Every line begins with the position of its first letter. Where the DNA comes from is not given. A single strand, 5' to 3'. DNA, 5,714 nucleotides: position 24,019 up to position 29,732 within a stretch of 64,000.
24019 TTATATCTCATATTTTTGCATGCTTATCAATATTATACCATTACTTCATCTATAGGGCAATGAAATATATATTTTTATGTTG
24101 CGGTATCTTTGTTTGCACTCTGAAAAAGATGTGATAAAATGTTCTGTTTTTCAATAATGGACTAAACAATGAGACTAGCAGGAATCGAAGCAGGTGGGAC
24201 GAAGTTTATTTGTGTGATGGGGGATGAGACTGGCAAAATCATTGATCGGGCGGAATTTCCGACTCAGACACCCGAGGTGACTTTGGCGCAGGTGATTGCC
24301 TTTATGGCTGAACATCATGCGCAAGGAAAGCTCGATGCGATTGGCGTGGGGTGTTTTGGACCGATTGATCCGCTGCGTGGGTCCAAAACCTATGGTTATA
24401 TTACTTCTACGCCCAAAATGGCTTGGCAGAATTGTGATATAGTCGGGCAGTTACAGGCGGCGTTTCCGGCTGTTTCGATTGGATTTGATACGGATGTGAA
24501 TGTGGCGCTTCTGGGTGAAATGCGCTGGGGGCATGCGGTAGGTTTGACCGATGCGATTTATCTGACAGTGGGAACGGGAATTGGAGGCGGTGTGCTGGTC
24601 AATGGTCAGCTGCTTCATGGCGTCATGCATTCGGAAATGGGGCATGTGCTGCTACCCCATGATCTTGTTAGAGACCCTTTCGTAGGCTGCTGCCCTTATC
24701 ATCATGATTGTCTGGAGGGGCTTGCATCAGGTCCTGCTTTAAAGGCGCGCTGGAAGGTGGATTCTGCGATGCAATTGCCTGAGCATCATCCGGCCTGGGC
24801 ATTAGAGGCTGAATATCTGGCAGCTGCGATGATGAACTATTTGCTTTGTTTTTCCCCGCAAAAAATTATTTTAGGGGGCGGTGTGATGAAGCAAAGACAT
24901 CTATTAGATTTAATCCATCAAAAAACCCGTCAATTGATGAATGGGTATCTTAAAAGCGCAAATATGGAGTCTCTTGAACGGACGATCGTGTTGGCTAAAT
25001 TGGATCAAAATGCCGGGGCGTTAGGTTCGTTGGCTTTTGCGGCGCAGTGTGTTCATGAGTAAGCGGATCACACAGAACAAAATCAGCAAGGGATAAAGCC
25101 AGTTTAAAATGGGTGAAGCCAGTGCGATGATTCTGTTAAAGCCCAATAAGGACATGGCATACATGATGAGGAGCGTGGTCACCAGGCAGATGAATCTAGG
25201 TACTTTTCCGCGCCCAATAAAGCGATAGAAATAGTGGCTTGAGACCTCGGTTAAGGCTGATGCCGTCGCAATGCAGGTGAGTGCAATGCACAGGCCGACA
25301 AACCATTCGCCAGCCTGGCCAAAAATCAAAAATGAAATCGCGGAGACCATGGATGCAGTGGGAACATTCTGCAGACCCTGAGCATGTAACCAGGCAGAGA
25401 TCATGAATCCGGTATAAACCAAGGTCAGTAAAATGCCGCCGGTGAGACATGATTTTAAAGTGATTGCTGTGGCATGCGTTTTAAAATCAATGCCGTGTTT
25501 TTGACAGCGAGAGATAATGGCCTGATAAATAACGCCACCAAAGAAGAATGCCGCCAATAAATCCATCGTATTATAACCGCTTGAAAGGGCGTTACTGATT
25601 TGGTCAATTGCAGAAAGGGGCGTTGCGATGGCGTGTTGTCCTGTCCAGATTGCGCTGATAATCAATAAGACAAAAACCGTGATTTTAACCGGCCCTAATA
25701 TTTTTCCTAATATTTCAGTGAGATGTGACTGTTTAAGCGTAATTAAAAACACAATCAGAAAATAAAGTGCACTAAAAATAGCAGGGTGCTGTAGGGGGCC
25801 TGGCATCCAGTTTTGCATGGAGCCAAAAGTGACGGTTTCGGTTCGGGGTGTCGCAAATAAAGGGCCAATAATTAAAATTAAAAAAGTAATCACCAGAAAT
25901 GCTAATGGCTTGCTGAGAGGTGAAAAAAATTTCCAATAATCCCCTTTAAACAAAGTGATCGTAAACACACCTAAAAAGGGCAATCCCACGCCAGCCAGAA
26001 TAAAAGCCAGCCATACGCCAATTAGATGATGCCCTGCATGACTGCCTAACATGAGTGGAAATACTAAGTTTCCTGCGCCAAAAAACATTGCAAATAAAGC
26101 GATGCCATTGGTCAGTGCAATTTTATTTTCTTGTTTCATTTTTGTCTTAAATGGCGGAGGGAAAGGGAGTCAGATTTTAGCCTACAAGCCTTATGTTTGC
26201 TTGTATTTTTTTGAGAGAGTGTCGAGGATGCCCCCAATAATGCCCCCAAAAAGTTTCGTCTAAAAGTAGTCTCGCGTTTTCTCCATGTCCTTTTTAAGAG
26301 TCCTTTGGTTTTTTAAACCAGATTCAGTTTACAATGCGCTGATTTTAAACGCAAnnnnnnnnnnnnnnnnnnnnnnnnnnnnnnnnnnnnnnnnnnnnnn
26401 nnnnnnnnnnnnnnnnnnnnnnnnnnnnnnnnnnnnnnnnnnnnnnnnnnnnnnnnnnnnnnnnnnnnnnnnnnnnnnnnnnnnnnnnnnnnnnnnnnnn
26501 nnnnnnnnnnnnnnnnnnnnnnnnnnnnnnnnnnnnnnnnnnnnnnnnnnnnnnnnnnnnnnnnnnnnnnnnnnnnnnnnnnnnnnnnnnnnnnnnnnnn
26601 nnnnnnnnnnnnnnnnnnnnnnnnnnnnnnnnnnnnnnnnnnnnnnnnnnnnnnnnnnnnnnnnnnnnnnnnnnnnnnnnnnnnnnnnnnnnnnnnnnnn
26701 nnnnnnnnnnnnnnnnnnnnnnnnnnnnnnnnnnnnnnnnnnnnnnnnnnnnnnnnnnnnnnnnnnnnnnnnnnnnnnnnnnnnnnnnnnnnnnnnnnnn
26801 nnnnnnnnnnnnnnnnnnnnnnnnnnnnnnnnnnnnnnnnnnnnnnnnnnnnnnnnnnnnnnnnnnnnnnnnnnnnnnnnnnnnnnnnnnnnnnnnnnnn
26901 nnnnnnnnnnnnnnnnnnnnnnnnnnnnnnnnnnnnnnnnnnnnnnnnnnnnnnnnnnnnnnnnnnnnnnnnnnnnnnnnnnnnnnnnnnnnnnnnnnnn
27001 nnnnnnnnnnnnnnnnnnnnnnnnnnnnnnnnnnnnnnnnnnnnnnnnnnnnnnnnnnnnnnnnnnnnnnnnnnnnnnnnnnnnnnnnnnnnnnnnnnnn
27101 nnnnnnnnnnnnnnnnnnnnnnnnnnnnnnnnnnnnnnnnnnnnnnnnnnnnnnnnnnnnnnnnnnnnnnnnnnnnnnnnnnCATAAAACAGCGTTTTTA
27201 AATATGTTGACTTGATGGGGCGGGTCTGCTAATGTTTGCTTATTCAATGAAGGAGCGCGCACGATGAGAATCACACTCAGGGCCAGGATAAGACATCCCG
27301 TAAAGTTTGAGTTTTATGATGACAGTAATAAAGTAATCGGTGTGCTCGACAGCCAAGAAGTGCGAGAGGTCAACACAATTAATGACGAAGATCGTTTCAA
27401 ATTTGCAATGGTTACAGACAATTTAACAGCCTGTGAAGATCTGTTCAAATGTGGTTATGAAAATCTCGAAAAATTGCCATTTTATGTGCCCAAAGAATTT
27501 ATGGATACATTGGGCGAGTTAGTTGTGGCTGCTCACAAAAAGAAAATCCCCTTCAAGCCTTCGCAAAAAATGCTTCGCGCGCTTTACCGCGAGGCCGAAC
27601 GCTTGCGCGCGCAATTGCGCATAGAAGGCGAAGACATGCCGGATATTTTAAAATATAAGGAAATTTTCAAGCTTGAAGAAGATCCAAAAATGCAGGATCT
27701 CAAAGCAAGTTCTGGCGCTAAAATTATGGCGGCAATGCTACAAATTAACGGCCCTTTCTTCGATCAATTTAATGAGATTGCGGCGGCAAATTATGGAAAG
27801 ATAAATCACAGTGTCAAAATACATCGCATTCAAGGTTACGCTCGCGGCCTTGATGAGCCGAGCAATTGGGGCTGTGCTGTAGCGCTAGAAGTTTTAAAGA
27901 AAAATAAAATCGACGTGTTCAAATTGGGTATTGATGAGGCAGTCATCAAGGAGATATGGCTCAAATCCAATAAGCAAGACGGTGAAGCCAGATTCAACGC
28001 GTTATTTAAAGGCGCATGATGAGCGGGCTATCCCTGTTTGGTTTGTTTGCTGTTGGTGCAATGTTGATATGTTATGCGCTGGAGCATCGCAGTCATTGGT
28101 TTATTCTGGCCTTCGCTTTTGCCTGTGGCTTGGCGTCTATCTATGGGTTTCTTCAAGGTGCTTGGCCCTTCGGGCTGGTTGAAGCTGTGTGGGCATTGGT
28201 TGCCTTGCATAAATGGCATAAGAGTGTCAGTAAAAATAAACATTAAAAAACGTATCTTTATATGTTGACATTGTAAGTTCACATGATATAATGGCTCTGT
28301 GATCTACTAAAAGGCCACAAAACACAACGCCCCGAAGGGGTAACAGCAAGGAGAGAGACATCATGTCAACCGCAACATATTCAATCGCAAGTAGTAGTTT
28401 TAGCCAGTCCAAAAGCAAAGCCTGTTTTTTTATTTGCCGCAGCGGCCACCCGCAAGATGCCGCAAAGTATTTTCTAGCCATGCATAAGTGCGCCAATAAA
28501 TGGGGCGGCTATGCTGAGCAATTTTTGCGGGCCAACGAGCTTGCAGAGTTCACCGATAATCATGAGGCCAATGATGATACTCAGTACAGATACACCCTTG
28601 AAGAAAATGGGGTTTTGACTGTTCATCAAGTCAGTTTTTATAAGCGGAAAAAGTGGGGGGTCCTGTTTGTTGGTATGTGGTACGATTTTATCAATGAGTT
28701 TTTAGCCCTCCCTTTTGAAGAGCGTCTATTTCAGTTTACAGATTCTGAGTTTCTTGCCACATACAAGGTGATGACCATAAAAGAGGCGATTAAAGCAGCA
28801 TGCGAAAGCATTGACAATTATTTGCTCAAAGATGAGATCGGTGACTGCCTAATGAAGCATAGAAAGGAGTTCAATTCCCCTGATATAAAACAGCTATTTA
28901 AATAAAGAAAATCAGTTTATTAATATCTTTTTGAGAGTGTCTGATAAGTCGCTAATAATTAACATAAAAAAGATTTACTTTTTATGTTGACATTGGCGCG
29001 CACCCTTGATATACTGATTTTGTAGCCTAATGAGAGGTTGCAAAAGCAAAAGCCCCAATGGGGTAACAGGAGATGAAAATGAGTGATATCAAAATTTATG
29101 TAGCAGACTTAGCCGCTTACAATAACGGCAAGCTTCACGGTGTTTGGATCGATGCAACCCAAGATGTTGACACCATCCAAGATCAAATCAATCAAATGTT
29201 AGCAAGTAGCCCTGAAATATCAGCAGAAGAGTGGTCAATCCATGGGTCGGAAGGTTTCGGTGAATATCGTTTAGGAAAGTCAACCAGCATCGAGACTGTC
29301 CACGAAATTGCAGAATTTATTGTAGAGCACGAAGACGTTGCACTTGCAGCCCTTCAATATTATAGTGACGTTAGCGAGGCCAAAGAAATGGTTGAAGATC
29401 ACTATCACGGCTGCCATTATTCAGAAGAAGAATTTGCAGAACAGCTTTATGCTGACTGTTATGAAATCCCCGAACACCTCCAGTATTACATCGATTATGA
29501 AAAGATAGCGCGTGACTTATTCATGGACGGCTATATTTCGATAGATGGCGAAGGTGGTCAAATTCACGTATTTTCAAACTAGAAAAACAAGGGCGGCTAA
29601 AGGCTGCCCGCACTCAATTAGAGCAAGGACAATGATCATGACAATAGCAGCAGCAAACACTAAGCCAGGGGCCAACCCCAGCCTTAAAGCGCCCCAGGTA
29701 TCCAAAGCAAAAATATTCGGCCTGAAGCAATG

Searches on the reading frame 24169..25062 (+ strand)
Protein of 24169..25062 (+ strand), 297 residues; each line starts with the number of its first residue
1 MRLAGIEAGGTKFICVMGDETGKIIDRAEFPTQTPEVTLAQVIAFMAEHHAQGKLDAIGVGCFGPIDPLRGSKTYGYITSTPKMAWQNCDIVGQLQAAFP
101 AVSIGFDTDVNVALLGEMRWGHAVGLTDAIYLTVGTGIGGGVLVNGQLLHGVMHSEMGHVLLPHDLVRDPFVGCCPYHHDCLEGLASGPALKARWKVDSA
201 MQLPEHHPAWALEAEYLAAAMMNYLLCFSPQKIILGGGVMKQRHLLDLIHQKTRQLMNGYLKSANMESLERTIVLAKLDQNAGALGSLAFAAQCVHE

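Call 17: search_protein_families(library=pfam, proteins=[window:24169-25062:+], max_evalue=0.001)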
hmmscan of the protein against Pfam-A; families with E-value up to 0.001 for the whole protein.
window:24169-25062:+ (297 aa): 1 family
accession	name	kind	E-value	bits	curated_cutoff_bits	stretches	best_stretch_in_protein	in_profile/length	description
PF00480.26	ROK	-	2.9e-60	204.7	22.9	1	4-293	2-293/294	ROK family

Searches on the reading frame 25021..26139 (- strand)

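Call 17: search_protein_families(library=pfam, proteins=[window:25021-26139:-], max_evalue=0.001)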
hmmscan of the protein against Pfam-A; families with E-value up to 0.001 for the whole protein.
window:25021-26139:- (372 aa): 1 family
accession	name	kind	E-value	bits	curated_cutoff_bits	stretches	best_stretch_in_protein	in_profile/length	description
PF05525.19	Branch_AA_trans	-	4.9e-69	233.8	22.3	1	7-368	4-365/429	Branched-chain amino acid transport protein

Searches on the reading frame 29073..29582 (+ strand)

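Call 16: search_protein_families(library=pfam, proteins=[window:29073-29582:+], max_evalue=0.001)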
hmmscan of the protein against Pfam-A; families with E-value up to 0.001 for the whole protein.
window:29073-29582:+ (169 aa): 1 family
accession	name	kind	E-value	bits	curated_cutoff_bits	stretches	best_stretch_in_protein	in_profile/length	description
PF07275.16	ArdA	-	3.1e-39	135.5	27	1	8-156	1-147/155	Antirestriction protein (ArdA)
